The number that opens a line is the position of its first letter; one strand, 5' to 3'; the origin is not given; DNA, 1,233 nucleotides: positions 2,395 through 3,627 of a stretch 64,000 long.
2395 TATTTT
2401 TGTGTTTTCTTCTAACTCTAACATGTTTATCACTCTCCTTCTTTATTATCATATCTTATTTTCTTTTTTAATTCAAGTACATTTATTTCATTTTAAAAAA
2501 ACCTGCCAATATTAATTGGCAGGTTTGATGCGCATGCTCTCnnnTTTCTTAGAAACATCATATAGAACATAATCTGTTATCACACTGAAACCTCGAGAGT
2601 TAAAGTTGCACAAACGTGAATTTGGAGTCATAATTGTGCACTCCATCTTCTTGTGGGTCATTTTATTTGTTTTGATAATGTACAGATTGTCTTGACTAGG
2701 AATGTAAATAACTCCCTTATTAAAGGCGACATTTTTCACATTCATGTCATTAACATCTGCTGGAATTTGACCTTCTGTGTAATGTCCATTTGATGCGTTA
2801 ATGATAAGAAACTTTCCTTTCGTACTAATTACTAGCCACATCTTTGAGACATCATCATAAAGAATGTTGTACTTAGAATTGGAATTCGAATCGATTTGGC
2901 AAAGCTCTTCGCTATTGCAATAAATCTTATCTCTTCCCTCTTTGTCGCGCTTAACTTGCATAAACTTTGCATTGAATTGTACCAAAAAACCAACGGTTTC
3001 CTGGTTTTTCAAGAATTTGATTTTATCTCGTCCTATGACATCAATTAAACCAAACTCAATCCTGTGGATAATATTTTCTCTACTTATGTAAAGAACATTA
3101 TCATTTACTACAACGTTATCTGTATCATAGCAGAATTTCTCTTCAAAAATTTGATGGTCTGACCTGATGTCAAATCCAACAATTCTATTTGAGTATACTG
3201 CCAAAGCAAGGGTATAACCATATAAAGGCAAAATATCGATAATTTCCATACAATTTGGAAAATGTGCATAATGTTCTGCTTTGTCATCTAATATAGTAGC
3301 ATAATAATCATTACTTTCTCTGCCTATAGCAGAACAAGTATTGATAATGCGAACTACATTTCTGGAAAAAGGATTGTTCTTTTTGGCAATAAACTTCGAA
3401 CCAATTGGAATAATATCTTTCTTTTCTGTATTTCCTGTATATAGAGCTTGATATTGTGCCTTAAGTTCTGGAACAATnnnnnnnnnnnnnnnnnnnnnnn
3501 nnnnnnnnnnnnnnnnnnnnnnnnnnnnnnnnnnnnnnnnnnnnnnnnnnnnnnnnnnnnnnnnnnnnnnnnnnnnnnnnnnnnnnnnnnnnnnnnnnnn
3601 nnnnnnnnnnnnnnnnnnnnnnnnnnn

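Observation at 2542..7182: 1546-aa kinase built from repeated Zn-ribbon + kinase-fold units, with only the last unit catalytically intact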

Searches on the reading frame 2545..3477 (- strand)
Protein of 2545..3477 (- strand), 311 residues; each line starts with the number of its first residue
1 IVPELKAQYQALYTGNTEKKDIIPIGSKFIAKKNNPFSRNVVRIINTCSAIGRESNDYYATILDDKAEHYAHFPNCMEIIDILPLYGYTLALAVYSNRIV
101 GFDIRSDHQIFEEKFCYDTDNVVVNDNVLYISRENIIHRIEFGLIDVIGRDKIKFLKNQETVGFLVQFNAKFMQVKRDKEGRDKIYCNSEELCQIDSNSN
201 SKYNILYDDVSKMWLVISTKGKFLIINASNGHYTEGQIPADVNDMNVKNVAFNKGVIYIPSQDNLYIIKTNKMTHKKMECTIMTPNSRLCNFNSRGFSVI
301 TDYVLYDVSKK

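Call 30: search_solved_structures(query=A3, max_evalue=10)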
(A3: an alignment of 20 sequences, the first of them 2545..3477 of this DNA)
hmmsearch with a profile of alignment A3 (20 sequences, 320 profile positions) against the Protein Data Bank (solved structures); distinct sequences matched with E-value up to 10: 4.
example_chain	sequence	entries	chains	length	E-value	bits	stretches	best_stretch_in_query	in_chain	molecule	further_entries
3k4x_A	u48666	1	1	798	0.07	15.5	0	74-119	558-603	Proliferating cell nuclear antigen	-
6wts_A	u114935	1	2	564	0.33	13.3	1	251-301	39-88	SEMA6A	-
2yms_D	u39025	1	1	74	0.95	11.8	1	92-138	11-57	OUTER MEMBRANE PROTEIN ASSEMBLY FACTOR BAMB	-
2yms_C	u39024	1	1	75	1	11.6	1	93-138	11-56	OUTER MEMBRANE PROTEIN ASSEMBLY FACTOR BAMB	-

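Call 46: predict_structure(alignment_id=A3)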
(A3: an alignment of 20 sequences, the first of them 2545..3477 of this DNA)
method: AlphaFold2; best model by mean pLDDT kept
length: 311 residues; sequences in the alignment: 20
mean_pLDDT: 88.8   pTM: 0.84
mean pLDDT of the five models: 88.8, 88.7, 87.8, 87.6, 87.5
residues with pLDDT >= 90: 202; 70-90: 88; 50-70: 18; < 50: 3
segments of 3 or more residues with pLDDT < 50: none
pLDDT, mean of each block of 10 residues (from residue 1): 55 57 87 86 91 93 88 94 89 96 92 91 92 90 92 89 87 91 92 82 93 94 93 92 93 96 95 91 94 91 89 83
secondary structure, 60 per line:
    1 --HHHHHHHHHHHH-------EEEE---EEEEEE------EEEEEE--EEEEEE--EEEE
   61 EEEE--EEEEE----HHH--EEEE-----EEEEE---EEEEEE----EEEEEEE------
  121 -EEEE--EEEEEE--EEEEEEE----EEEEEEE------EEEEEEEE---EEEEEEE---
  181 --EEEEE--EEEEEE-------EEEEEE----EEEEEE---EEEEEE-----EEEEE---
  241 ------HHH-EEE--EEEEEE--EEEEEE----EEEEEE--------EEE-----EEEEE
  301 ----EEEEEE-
elements in order: H3-14 E22-25 E29-34 E41-46 E49-54 E57-64 E67-71 E81-84 E90-94 E98-103 E108-114 E122-125 E128-133 E136-142 E147-153 E160-167 E171-177 E183-187 E190-195 E203-208 E213-218 E222-227 E233-237 E251-253 E256-261 E264-269 E274-279 E288-290 E296-300 E305-310

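Call 49: fold_search(model_id=the predicted structure, library=pdb)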
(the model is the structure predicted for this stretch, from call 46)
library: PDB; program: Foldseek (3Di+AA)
matches with E <= 10: 1879; with E <= 0.001: 1320
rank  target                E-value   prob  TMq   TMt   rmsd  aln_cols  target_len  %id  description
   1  7znk_C                9.7e-10  1.00  0.53  0.53   7.2       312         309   10  Structure of an endogenous human TREX complex bound to mRNA (released 2023-05-03)
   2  4zb4_A                9.8e-09  1.00  0.53  0.48  12.6       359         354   11  Spliceosome component (released 2016-09-14)
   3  7b9v_w                1.2e-08  1.00  0.52  0.40  18.0       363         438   11  Yeast C complex spliceosome at 2.8 Angstrom resolution with Prp18/Slu7 bound (released 2021-03-10)
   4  3q7m                  4.1e-08  1.00  0.52  0.48   8.0       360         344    7  The crystal structure of BamB from the BAM complex in spacegroup I222 (released 2011-02-09)
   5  1nex_B                4.3e-08  1.00  0.48  0.37   7.8       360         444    8  Crystal Structure of ScSkp1-ScCdc4-CPD peptide complex (released 2003-02-18)
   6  8orr                  5.0e-08  1.00  0.53  0.49   8.6       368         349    8  Outer membrane protein assembly factor BamB from Klebsiella pneumoniae (released 2024-04-24)
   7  7mq8_LS               5.2e-08  1.00  0.53  0.39  15.9       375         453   13  Cryo-EM structure of the human SSU processome, state pre-A1 (released 2021-09-22)
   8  6l8a_D                5.2e-08  1.00  0.47  0.34  10.2       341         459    9  Tetrathionate hydrolase from Acidithiobacillus ferrooxidans (released 2020-11-11)
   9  6g6n_A                5.8e-08  1.00  0.54  0.53   7.1       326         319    8  Crystal structure of the computationally designed Tako8 protein in C2 (released 2018-11-28)
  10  3prw                  6.4e-08  1.00  0.53  0.48   8.0       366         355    7  Crystal structure of the lipoprotein BamB (released 2011-01-19)
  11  7qdr_C                7.0e-08  1.00  0.58  0.59   6.7       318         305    8  Apo human SKI complex in the closed state (released 2022-02-02)
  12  3q54                  7.0e-08  1.00  0.45  0.41   9.3       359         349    9  Crystal structure of Escherichia coli BamB (released 2012-05-09)
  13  9exf_C                7.3e-08  1.00  0.46  0.41   8.8       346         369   12  Crystal structure of Yeast Clathrin Heavy Chain N-terminal domain bound to YAP1801 peptide (LIDM) (released 2024-11-13)
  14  8w3v_B                8.5e-08  1.00  0.49  0.46   9.7       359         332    9  Crystal structure of human WDR41 (released 2024-03-27)
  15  9bbh                  8.5e-08  1.00  0.48  0.17   8.7       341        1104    8  Co-crystal structure of human DDB1 bound to fragment UB028670 (released 2024-06-12)
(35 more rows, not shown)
